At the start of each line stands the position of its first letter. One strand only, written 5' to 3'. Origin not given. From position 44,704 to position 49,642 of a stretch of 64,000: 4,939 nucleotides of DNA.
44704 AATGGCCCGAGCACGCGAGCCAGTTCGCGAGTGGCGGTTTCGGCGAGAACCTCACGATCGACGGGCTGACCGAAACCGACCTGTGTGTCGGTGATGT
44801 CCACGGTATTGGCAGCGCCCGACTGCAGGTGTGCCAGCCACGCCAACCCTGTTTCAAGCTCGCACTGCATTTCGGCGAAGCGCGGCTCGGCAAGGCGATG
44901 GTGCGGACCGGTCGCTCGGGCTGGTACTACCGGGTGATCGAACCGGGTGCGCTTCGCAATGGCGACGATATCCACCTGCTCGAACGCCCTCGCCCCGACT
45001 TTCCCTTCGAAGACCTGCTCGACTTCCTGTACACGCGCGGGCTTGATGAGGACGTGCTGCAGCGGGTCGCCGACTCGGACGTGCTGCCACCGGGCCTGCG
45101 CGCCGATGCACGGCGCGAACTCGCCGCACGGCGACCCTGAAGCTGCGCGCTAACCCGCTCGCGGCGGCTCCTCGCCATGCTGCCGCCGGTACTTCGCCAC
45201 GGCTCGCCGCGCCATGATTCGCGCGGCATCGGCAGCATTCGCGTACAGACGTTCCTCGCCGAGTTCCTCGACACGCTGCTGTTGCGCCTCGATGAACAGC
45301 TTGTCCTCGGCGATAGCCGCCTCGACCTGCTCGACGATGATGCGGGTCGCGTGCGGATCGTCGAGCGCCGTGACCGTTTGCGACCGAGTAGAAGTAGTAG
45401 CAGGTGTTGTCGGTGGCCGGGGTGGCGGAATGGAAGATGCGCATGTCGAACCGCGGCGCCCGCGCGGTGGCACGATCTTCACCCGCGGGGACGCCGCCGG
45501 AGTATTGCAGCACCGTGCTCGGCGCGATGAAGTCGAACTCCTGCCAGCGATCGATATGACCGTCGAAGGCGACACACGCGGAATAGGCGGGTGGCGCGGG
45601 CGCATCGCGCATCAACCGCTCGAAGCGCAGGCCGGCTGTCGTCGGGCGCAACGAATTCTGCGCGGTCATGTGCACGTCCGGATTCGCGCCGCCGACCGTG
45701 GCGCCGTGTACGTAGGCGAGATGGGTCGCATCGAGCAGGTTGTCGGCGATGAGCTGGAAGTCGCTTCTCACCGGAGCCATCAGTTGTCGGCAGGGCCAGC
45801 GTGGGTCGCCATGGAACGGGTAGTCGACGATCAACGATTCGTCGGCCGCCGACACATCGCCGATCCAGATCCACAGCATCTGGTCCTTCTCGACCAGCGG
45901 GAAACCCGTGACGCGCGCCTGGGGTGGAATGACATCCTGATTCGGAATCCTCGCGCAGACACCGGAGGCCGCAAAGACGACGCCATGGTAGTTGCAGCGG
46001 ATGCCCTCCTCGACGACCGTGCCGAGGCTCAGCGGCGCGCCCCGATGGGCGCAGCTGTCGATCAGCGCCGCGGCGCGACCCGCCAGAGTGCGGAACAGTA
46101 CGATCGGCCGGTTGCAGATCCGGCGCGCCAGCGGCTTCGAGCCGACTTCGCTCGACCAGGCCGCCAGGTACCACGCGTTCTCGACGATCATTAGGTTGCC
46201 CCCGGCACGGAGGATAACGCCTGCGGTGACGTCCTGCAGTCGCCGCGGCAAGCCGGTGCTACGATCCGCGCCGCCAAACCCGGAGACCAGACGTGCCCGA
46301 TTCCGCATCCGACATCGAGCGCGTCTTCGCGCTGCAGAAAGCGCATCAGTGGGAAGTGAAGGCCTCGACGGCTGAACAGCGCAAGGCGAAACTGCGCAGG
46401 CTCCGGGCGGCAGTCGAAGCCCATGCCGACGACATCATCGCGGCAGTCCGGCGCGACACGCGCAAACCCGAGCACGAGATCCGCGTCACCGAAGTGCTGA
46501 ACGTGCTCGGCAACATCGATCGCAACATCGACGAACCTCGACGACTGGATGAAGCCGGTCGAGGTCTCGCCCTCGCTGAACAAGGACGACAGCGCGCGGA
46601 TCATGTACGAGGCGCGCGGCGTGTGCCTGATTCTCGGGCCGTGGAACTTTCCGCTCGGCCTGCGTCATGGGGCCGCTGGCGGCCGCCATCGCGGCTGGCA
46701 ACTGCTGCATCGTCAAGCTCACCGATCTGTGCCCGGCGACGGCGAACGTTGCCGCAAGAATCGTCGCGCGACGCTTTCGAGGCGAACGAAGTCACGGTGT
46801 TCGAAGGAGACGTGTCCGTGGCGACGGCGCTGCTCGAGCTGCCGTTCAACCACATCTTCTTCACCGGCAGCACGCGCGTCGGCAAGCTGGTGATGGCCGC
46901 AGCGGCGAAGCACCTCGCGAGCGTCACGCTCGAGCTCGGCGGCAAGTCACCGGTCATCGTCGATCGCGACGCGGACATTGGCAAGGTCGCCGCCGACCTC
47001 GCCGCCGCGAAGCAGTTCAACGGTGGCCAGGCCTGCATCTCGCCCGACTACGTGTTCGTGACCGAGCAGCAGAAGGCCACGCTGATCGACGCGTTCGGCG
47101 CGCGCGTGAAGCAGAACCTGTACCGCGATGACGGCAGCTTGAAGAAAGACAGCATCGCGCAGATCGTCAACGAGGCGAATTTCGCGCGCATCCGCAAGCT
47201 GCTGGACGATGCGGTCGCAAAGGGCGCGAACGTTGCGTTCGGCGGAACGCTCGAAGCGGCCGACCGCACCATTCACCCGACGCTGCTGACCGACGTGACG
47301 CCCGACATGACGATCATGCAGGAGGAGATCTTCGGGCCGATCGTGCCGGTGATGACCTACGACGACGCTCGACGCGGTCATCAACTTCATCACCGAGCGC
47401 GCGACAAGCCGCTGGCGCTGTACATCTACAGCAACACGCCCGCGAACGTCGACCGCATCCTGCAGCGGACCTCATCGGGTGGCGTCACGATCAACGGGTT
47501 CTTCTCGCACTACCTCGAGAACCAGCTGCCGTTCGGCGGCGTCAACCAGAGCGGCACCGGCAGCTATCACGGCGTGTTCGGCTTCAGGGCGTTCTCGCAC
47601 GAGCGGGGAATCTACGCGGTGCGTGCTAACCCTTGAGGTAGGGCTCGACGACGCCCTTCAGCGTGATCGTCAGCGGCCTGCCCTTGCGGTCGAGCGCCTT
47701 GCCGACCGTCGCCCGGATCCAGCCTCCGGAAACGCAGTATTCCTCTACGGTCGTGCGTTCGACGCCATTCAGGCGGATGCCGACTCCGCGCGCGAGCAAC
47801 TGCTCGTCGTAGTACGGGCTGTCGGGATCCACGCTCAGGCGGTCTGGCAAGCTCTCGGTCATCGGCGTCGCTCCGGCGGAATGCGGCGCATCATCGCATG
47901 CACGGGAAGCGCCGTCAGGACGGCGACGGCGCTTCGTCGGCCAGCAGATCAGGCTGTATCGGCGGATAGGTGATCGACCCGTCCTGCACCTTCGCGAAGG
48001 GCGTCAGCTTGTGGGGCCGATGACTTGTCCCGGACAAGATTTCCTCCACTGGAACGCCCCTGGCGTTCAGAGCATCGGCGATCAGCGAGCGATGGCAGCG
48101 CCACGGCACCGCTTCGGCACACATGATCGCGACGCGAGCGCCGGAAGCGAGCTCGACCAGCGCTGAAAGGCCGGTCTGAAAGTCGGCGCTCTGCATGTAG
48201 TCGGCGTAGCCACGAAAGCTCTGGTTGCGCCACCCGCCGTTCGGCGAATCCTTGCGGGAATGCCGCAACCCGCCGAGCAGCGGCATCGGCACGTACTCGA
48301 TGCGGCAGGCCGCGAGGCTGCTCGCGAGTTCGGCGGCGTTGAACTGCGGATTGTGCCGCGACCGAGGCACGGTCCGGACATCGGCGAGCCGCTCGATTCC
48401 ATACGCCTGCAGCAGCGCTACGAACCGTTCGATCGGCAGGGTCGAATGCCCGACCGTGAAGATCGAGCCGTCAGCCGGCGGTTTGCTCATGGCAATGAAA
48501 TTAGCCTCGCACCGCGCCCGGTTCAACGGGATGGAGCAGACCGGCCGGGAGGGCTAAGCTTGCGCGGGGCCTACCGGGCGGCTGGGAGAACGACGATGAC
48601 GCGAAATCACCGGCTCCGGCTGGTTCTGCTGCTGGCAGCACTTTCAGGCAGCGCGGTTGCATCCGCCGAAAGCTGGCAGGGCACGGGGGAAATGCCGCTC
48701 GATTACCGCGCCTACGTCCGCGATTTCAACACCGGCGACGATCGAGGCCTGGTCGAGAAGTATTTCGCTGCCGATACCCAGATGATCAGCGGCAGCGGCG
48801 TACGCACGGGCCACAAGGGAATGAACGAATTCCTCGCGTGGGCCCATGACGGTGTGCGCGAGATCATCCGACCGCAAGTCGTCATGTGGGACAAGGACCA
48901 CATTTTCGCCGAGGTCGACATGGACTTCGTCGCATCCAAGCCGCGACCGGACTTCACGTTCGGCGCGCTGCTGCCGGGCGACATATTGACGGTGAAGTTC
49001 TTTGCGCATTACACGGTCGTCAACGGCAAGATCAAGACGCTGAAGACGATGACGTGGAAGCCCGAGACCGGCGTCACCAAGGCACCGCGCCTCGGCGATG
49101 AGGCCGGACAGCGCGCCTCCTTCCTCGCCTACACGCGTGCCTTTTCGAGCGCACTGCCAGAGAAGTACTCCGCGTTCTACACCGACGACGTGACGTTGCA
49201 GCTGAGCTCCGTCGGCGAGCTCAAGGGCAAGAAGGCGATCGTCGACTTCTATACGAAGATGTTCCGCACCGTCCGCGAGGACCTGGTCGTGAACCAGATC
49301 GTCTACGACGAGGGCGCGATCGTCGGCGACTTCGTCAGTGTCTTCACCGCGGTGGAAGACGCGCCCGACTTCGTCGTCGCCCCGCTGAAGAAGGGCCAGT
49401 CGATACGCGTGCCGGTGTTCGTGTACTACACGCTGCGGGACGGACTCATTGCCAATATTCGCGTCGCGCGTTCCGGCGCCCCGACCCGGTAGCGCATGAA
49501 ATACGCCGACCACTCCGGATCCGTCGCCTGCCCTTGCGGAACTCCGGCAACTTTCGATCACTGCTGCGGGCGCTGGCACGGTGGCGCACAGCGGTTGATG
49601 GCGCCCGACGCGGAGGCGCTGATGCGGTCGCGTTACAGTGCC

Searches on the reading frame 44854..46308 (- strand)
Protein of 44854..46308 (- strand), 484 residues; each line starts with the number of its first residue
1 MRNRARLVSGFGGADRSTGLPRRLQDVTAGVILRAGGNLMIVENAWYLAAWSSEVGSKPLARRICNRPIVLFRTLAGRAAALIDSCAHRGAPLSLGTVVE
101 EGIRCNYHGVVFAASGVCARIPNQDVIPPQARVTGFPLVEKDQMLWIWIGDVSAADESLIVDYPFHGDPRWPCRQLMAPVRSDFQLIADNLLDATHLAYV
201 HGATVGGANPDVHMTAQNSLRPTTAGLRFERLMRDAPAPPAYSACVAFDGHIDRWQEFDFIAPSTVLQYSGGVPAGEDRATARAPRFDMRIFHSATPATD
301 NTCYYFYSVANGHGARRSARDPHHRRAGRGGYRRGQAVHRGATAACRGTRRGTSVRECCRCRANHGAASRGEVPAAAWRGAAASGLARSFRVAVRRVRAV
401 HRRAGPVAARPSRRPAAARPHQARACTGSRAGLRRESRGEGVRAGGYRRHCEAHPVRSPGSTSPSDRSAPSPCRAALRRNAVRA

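Call 45: search_protein_families(library=pfam, proteins=[window:44854-46308:-], max_evalue=0.00001)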
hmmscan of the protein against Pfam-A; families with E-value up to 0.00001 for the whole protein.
window:44854-46308:- (484 aa): 2 families
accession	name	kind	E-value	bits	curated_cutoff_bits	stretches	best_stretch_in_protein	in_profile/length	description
PF19112.6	VanA_C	-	1.9e-27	97.1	23.5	1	181-314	2-130/193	Vanillate O-demethylase oxygenase C-terminal domain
PF00355.32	Rieske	-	3.7e-17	62.4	20.3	1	46-126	2-83/88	Rieske [2Fe-2S] domain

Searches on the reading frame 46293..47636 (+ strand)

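Call 45: search_protein_families(library=pfam, proteins=[window:46293-47636:+], max_evalue=0.00001)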
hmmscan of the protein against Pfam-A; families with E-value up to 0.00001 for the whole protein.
window:46293-47636:+ (447 aa): 1 family
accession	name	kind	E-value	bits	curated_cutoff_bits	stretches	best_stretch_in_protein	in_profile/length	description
PF00171.27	Aldedh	-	1.4e-64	218.8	23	1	174-436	194-457/461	Aldehyde dehydrogenase family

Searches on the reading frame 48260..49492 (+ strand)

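Call 45: search_protein_families(library=pfam, proteins=[window:48260-49492:+], max_evalue=0.00001)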
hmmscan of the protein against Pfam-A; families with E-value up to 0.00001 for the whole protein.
window:48260-49492:+ (410 aa): 1 family
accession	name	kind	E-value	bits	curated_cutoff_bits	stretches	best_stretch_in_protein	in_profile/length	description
PF12680.13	SnoaL_2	-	3e-15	57.1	27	1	290-399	3-101/102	SnoaL-like domain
